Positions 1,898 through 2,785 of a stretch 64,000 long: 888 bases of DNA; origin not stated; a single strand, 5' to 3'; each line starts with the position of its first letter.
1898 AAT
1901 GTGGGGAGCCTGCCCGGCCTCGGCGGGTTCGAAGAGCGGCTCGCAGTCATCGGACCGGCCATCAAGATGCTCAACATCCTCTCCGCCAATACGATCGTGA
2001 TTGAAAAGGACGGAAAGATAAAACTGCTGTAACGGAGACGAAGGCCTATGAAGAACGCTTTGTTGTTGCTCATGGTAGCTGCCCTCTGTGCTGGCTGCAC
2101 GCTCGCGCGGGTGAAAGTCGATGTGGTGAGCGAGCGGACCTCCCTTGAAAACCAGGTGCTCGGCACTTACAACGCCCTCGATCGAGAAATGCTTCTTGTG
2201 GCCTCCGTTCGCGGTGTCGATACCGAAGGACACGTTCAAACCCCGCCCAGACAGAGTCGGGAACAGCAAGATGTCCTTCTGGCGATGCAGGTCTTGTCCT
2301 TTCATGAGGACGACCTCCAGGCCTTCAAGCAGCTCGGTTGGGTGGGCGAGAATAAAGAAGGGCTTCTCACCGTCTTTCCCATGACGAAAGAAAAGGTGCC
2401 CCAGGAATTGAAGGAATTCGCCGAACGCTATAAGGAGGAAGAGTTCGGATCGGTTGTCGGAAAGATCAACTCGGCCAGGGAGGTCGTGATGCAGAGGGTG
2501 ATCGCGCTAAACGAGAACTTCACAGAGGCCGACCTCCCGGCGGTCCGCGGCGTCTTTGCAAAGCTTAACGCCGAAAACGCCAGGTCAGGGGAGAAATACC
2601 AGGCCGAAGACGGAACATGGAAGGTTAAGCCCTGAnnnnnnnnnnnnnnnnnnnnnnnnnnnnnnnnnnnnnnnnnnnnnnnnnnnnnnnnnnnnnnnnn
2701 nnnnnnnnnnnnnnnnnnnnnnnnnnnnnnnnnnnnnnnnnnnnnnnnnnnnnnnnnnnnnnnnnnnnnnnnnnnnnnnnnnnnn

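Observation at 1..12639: Envelope gene cluster linking a YdbH/YdbL-type module to a giant secreted TolB-TPR-CHAT protein, an SH3b protein and an M48 protease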

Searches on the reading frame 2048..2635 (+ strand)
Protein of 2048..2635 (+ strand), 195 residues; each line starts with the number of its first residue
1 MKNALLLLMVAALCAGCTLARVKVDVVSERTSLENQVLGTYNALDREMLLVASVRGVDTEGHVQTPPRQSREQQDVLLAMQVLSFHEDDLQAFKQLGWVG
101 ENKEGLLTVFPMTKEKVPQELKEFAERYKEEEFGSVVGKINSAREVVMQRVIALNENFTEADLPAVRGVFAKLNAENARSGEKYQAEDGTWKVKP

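Call 4: search_protein_families(library=pfam, proteins=[window:2048-2635:+], max_evalue=0.01)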
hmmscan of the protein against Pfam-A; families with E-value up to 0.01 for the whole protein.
window:2048-2635:+ (195 aa): 1 family
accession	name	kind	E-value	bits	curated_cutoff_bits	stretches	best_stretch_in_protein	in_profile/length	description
PF07027.17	DUF1318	-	4.5e-10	40.4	27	1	87-194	5-92/92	Protein of unknown function (DUF1318)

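Call 7: find_encoding_contigs(protein=window:2048-2635:+, flank=10000, max_places=6)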
Protein window:2048-2635:+ (195 aa): no gene with exactly this product is on record in the collection.

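Call 46: search_protein_families(library=pfam, proteins=[window:2048-2635:+], max_evalue=1)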
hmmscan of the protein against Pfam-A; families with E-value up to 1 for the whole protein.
window:2048-2635:+ (195 aa): 3 families
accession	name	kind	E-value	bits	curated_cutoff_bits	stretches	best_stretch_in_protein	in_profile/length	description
PF07027.17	DUF1318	-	4.5e-10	40.4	27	1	87-194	5-92/92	Protein of unknown function (DUF1318)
PF10475.15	Vps54_N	-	0.099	12.4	27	1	72-137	139-204/291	Vacuolar-sorting protein 54, of GARP complex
PF14464.11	Prok-JAB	-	0.15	12.4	25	1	124-171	11-59/114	Prokaryotic homologs of the JAB domain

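Call 55: find_related_loci(query=A3, collection=metagenome_contigs, flank=10000)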
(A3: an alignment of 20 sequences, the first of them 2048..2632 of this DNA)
Query A3 (195 aa) in metagenome_contigs; peptide patterns used: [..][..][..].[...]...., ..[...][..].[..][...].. (x = any residue, [..] = any of these).
600 stretches matched a pattern (row limit reached: there are more); 138 encode a relative of the query (tblastn E <= 1e-3); the best 80 are kept; 80 distinct loci.
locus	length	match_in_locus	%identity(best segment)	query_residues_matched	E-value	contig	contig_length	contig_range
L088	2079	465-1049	95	1-195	9e-133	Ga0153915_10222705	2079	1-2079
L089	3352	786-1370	91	1-195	1e-121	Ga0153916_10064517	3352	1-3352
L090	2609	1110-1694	90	1-195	4e-123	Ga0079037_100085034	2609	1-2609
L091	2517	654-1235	70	1-194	1e-89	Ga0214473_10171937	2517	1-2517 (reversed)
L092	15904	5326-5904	62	2-194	3e-84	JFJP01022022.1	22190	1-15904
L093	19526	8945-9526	64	1-194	5e-83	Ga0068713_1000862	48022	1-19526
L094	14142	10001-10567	63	6-194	6e-83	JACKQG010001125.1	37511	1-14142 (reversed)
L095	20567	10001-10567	63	6-194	5e-82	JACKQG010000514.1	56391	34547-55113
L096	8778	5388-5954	63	6-194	9e-82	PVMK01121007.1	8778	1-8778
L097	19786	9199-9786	60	1-194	4e-80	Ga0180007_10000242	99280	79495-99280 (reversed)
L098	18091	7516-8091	60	1-194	7e-80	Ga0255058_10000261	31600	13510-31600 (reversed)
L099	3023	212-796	62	1-195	5e-81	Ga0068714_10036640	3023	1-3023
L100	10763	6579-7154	59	1-194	1e-79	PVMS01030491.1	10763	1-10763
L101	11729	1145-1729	62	1-195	3e-79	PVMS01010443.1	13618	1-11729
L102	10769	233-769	63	17-195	2e-78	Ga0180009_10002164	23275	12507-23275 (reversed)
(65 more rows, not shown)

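Call 66: find_homologous_proteins(query=window:2048-2632:+, max_evalue=0.001)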
Query window:2048-2632:+ (195 aa): 922 proteins with E <= 0.001 among 1038 candidates; the best 120 are listed.
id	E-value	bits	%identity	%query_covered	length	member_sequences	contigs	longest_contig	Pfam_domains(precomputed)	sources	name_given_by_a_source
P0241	9.7e-114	395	96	92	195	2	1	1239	PF07027.18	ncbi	-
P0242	1.1e-111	388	93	100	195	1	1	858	PF07027.18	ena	-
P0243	2.7e-110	384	91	100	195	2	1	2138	PF07027.18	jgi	jgi:uncharacterized protein YdbL (DUF1318 family)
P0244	1.4e-109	382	91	100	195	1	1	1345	PF07027.18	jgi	-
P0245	1.5e-109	382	91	100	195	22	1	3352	PF07027.18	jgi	-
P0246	1.7e-109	381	90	100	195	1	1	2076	PF07027.18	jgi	-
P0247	4.4e-109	380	90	100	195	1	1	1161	PF07027.18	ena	-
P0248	6.3e-109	379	89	100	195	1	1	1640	PF07027.18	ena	-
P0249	6.5e-109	379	91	100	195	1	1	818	PF07027.18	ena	-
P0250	9.2e-109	379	90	100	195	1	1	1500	PF07027.18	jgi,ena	-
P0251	9.5e-109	379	90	100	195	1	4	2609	PF07027.18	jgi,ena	jgi:uncharacterized protein YdbL (DUF1318 family)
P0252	1.6e-108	378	90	100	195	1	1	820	PF07027.18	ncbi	-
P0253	2.3e-108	378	90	100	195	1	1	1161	PF07027.18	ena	-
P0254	3.2e-108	377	89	100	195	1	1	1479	PF07027.18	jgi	-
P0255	7.5e-108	376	89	100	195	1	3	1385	PF07027.18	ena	-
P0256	8.5e-108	376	89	100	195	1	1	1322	PF07027.18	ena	-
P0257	1.3e-107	375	90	100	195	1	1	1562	PF07027.18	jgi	-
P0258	1.5e-107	375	90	100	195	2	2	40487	PF07027.18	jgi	jgi:uncharacterized protein YdbL (DUF1318 family)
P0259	2.2e-107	374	89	100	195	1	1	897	PF07027.18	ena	-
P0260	2.3e-107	374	89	100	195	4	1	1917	PF07027.18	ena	-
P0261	5.8e-107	373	88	100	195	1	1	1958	PF07027.18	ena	-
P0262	6.3e-107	373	89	100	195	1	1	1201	PF07027.18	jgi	-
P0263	6.6e-107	373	89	100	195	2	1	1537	PF07027.18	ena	-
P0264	1.1e-106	372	88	100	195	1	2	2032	PF07027.18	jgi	-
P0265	1.1e-106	372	88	100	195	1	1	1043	PF07027.18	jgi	-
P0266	1.5e-106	372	88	100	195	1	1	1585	PF07027.18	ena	-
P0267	3.7e-106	370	89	100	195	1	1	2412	PF07027.18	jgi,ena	-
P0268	1.1e-105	369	88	100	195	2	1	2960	PF07027.18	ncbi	-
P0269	1.4e-105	369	88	100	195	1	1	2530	PF07027.18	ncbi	-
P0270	1.4e-105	369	87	100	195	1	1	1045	PF07027.18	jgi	jgi:uncharacterized protein YdbL (DUF1318 family)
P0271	2.1e-105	368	88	100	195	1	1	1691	PF07027.18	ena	-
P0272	4.1e-105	367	87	100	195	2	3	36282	PF07027.18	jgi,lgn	jgi:uncharacterized protein YdbL (DUF1318 family)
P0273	4.2e-105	367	87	100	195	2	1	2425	PF07027.18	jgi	jgi:hypothetical protein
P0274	1.4e-104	365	88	100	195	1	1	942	PF07027.18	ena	-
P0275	1.7e-104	365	86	100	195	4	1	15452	PF07027.18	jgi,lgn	jgi:uncharacterized protein YdbL (DUF1318 family)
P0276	2.6e-104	364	87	100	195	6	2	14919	PF07027.18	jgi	jgi:uncharacterized protein YdbL (DUF1318 family)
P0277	5.7e-104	363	88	100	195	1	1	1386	PF07027.18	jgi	jgi:hypothetical protein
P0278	5.2e-103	360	84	100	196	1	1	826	PF07027.18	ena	-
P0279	5.8e-103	360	86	100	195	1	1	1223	PF07027.18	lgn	-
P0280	3.3e-101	354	85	99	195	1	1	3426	PF07027.18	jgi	jgi:uncharacterized protein YdbL (DUF1318 family)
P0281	6.4e-100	350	84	100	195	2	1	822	PF07027.18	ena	-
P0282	1.7e-99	349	83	100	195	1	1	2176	PF07027.18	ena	-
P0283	6.7e-98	344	82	100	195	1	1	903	PF07027.18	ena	-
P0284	9.5e-95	333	81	100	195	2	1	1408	PF07027.18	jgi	jgi:uncharacterized protein YdbL (DUF1318 family)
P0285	1.1e-93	330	78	99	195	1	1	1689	PF07027.18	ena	-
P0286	1.9e-79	283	70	99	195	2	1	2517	PF07027.18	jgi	-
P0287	3.6e-79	283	67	99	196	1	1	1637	PF07027.18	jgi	jgi:uncharacterized protein YdbL (DUF1318 family)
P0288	1.6e-78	280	68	99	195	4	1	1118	PF07027.18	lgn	-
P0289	2.2e-78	280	67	97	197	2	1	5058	PF07027.18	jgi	-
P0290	2.3e-78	280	72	96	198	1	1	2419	PF07027.18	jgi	jgi:uncharacterized protein YdbL (DUF1318 family)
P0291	3.7e-78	279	66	98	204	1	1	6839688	PF07027.18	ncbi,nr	ncbi:MAG: DUF1318 domain-containing protein [Desulfobacterales bacterium]|nr:MAG: DUF1318 domain-con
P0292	4.5e-78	279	66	98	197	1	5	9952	PF07027.18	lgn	-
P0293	7.7e-78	278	72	91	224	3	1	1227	PF07027.18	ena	-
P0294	2.9e-77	276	66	97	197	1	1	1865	PF07027.18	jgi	jgi:uncharacterized protein YdbL (DUF1318 family)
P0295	2.9e-77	276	66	98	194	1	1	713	PF07027.18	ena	-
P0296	9.3e-77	275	65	97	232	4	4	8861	PF07027.18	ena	-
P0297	1.4e-76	274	68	98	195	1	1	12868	PF07027.18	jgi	jgi:hypothetical protein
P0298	1.4e-76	274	65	97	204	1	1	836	PF07027.18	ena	-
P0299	1.8e-76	274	71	90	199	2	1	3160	PF07027.18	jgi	jgi:uncharacterized protein YdbL (DUF1318 family)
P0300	2.6e-76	273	64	97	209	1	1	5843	PF07027.18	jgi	jgi:uncharacterized protein YdbL (DUF1318 family)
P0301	2.8e-76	273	70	95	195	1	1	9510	PF07027.18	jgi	jgi:hypothetical protein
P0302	3.4e-76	273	69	96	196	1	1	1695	PF07027.18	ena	-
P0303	4.4e-76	272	65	97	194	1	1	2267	PF07027.18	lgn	-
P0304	6.9e-76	272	66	99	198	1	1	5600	PF07027.18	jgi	-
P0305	9.5e-76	271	65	97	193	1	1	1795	PF07027.18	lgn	-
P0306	2.5e-75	270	64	92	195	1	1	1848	PF07027.18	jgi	-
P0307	3.2e-75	270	66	99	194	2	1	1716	PF07027.18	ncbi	-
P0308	3.4e-75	270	66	96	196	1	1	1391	PF07027.18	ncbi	-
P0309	3.6e-75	270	63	97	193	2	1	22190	PF07027.18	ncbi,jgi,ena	-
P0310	3.7e-75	269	66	95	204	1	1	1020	PF07027.18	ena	-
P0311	4.9e-75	269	65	99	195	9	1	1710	PF07027.18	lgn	-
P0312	5.0e-75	269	62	100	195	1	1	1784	PF07027.18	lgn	-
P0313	6.9e-75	269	67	94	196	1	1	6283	PF07027.18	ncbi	ncbi:MAG: DUF1318 domain-containing protein [bacterium]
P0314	7.7e-75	268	69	96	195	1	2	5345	PF07027.18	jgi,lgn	jgi:uncharacterized protein YdbL (DUF1318 family)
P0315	9.0e-75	268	64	100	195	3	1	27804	PF07027.18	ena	-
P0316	1.2e-74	268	65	96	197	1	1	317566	PF07027.18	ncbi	ncbi:MAG: DUF1318 domain-containing protein [bacterium]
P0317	1.5e-74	268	64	92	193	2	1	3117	PF07027.18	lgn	-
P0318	2.0e-74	267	63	100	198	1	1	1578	PF07027.18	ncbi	-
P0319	2.1e-74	267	62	99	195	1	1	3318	PF07027.18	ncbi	-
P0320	3.1e-74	266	63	97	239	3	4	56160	PF07027.18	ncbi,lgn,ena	-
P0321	3.2e-74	266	64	97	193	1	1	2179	PF07027.18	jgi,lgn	-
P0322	3.2e-74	266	62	96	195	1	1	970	PF07027.18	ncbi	-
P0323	4.5e-74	266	64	92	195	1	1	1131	PF07027.18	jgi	jgi:hypothetical protein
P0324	4.8e-74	266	63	97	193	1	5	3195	PF07027.18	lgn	-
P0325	6.7e-74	265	63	97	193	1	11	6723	PF07027.18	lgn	-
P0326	7.3e-74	265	61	100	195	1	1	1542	PF07027.18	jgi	jgi:hypothetical protein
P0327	9.6e-74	265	63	97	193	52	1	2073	PF07027.18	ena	-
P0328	1.1e-73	265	63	99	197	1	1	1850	PF07027.18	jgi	-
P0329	1.6e-73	264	64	92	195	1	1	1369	PF07027.18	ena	-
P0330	1.7e-73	264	63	99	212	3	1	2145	PF07027.18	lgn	-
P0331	2.3e-73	264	63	92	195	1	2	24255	PF07027.18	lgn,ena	-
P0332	2.4e-73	264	62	99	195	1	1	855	PF07027.18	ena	-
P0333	2.4e-73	264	63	92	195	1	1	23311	PF07027.18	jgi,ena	-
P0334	2.4e-73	264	63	97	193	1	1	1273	PF07027.18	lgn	-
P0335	2.7e-73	263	62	100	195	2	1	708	PF07027.18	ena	-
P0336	3.2e-73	263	62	97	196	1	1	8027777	PF07027.18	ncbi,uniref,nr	ncbi:DUF1318 domain-containing protein [Desulfonema magnum]|uniref:DUF1318 n=1 Tax=Desulfonema magnu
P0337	3.3e-73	263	64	94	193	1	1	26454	PF07027.18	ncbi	ncbi:DUF1318 domain-containing protein [Thermodesulfobacteriota bacterium]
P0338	3.4e-73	263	63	97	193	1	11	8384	PF07027.18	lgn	-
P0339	3.4e-73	263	61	99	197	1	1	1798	PF07027.18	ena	-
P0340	3.5e-73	263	62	99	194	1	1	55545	PF07027.18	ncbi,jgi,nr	ncbi:MAG: DUF1318 domain-containing protein [Deltaproteobacteria bacterium]|nr:DUF1318 domain-contai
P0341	8.9e-73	262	66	89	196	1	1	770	PF07027.18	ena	-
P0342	1.4e-72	261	64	92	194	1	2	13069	PF07027.18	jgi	jgi:hypothetical protein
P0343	1.5e-72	261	61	100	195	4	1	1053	PF07027.18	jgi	jgi:uncharacterized protein YdbL (DUF1318 family)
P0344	1.6e-72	261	63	96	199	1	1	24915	PF07027.18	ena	-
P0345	1.6e-72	261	61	100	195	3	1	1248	PF07027.18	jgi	jgi:uncharacterized protein YdbL (DUF1318 family)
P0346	1.7e-72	261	63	92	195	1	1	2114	PF07027.18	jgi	jgi:hypothetical protein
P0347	1.7e-72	261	61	92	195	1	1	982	PF07027.18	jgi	-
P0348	2.3e-72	260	62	98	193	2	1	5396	PF07027.18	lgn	-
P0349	2.4e-72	260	61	99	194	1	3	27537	PF07027.18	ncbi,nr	ncbi:MAG: DUF1318 domain-containing protein [Desulfobacterales bacterium]|nr:DUF1318 domain-containi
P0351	2.8e-72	260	61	99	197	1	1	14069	PF07027.18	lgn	-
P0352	3.1e-72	260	60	97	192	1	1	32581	PF07027.18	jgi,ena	-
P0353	5.5e-72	259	62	100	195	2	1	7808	PF07027.18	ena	-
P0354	7.2e-72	259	62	99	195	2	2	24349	PF07027.18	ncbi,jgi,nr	ncbi:MAG: DUF1318 domain-containing protein [Deltaproteobacteria bacterium]|nr:DUF1318 domain-contai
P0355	7.3e-72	259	63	99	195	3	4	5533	PF07027.18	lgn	-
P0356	7.7e-72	259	63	92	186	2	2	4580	PF07027.18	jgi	-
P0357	9.6e-72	258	61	99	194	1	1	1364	PF07027.18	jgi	jgi:hypothetical protein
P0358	1.0e-71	258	66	97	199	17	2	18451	PF07027.18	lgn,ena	-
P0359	1.1e-71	258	61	99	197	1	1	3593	PF07027.18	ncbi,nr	ncbi:MAG: DUF1318 domain-containing protein [Humidesulfovibrio sp.]|nr:DUF1318 domain-containing pro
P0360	1.5e-71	258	63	95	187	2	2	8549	PF07027.18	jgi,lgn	jgi:uncharacterized protein YdbL (DUF1318 family)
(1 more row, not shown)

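Call 67: find_encoding_contigs(protein=P0336, flank=10000, max_places=1)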
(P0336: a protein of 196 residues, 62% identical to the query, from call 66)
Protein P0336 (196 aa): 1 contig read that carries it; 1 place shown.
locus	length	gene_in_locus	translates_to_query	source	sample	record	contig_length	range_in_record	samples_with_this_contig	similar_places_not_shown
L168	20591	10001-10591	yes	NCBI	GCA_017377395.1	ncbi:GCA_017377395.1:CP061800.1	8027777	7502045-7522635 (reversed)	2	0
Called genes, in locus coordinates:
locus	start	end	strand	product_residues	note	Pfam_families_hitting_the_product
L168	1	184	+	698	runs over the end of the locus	PF00963:Cohesin (weak), PF18998:Flg_new_2 (weak)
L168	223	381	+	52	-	-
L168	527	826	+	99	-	-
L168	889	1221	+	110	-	PF20126:TumE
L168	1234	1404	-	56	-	-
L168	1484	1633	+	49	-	-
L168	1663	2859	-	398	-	-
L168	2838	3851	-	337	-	PF00027:cNMP_binding, PF07238:PilZ (faint)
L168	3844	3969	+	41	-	-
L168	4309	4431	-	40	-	-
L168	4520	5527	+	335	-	PF01223:Endonuclease_NS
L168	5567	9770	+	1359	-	PF05359:DUF748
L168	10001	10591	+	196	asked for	PF07027:DUF1318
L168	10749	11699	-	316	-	PF11103:DUF2887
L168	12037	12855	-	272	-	PF11103:DUF2887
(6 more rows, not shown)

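Call 70: search_solved_structures(query=A4, max_evalue=1, show_alignments=1)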
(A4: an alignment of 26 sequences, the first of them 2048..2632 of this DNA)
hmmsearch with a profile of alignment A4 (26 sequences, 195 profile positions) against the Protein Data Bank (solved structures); distinct sequences matched with E-value up to 1: 5.
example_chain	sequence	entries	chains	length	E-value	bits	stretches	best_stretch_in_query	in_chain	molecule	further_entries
8w6m_A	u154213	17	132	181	0.097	15.1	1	57-100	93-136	Ferritin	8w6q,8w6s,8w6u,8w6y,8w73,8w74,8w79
8wpt_A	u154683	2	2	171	0.1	15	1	57-99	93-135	Truncated ferritin | Truncated mutant of ferritin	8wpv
8w7u_A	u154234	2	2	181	0.11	14.9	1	57-99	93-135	Ferritin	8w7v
28oj_A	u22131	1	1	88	0.19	14.2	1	129-194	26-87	Probable chaperone-like protein YdbL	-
9s4b_A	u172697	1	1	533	0.41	13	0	87-132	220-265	FAD-binding PCMH-type domain-containing protein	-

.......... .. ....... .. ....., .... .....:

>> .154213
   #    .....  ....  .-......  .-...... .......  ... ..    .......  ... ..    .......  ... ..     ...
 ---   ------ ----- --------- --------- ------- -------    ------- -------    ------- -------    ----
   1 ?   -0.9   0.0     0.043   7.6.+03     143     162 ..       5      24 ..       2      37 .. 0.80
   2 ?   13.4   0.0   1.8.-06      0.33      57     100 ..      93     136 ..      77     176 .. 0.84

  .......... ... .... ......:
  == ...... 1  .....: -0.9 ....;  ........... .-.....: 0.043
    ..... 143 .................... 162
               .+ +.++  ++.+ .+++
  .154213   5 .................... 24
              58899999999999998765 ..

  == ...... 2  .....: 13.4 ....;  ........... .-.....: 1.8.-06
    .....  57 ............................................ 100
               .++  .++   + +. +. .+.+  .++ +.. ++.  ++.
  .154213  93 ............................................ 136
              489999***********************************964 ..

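Call 80: predict_structure(alignment_id=A4)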
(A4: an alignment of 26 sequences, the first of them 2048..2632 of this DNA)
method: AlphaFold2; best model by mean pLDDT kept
length: 195 residues; sequences in the alignment: 26
mean_pLDDT: 84.4   pTM: 0.72
mean pLDDT of the five models: 84.4, 81.5, 81.0, 80.3, 79.3
residues with pLDDT >= 90: 111; 70-90: 45; 50-70: 29; < 50: 10
segments of 3 or more residues with pLDDT < 50: 19-28
pLDDT, mean of each block of 10 residues (from residue 1): 74 60 46 85 74 63 71 88 95 96 97 90 93 97 96 91 95 94 94 95
secondary structure, 60 per line:
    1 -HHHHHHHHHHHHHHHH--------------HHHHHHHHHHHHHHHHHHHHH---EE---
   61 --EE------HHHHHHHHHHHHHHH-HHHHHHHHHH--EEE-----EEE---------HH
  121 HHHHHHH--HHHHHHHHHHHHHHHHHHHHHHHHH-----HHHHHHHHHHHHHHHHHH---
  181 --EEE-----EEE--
elements in order: H2-17 H32-52 H71-85 H87-96 E99-101 E107-109 H119-127 H130-154 H160-177 E183-185 E191-193

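Call 85: fold_search(model_id=the predicted structure, library=pdb)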
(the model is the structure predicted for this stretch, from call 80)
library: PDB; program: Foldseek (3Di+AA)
matches with E <= 10: 167; with E <= 0.001: 0
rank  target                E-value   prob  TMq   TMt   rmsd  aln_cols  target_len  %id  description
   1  28oj                  3.1e-03  1.00  0.41  0.87   2.1       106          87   21  X-ray crystal structure of wild-type YdbL from Escherichia coli (released 2026-04-08)
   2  6zie_B                5.3e-01  0.09  0.16  0.20  14.4       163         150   13  Crystal structure of MCL-1 in complex with a neutralizing Alphabody CMPX-383B (released 2021-04-28)
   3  6y3d_BBB              6.0e-01  0.11  0.20  0.22  16.7       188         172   14  X-ray structure of thermophilic C-phycocyanin from Galdiera phlegrea (released 2020-12-30)
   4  2uul_D                6.3e-01  0.11  0.21  0.23  16.5       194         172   12  Crystal structure of C-phycocyanin from Phormidium, Lyngbya spp. (Marine) and Spirulina sp. (Fresh water) shows two di (released 2008-05-27)
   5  1i7y_B                7.5e-01  0.13  0.21  0.23  12.5       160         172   13  CRYSTAL STRUCTURE OF C-PHYCOCYANIN OF SYNECHOCOCCUS VULCANUS AT 2.5 ANGSTROMS. (released 2001-03-28)
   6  2voi_A                8.4e-01  0.09  0.18  0.21  14.8       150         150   11  Structure of mouse A1 bound to the Bid BH3-domain (released 2008-03-04)
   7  6u65_C                9.4e-01  0.07  0.16  0.18  15.4       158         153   12  Mcl-1 bound to compound 19 (released 2020-03-04)
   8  6qgd_A                1.3e+00  0.08  0.16  0.08  14.3       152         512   13  Structure of human Mcl-1 in complex with thienopyrimidine inhibitor (released 2019-06-12)
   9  5z39                  1.3e+00  0.09  0.21  0.24  18.1       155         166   10  Crystal structure of C terminal region of G-protein interacting protein 1 (Gip1) from Dictyostelium discoideum form II (released 2018-10-17)
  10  6qfi_A                1.3e+00  0.06  0.16  0.19  14.1       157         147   14  Structure of human Mcl-1 in complex with BIM BH3 peptide (released 2019-06-12)
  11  4hw3_D                1.3e+00  0.06  0.16  0.19  14.7       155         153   14  Discovery of potent Mcl-1 inhibitors using fragment-based methods and structure-based design (released 2013-01-09)
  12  2m09_MODEL_1_A        1.4e+00  0.08  0.19  0.24  13.0       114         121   21  Structure, phosphorylation and U2AF65 binding of the Nterminal Domain of splicing factor 1 during 3 splice sit (released 2013-01-30)
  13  9wg7_C1               1.4e+00  0.08  0.19  0.21  12.3       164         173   12  The structure of phycobilisome with a bicylindrical core from the cyanobacterium Synechococcus elongatus PCC 7942 (released 2026-04-01)
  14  3piw                  1.4e+00  0.06  0.19  0.22  14.8       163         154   15  Zebrafish interferon 2 (released 2011-07-20)
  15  6ckv_MODEL_1_A        1.4e+00  0.04  0.15  0.18  14.8       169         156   12  Solution NMR structure of human BOK (released 2018-05-09)
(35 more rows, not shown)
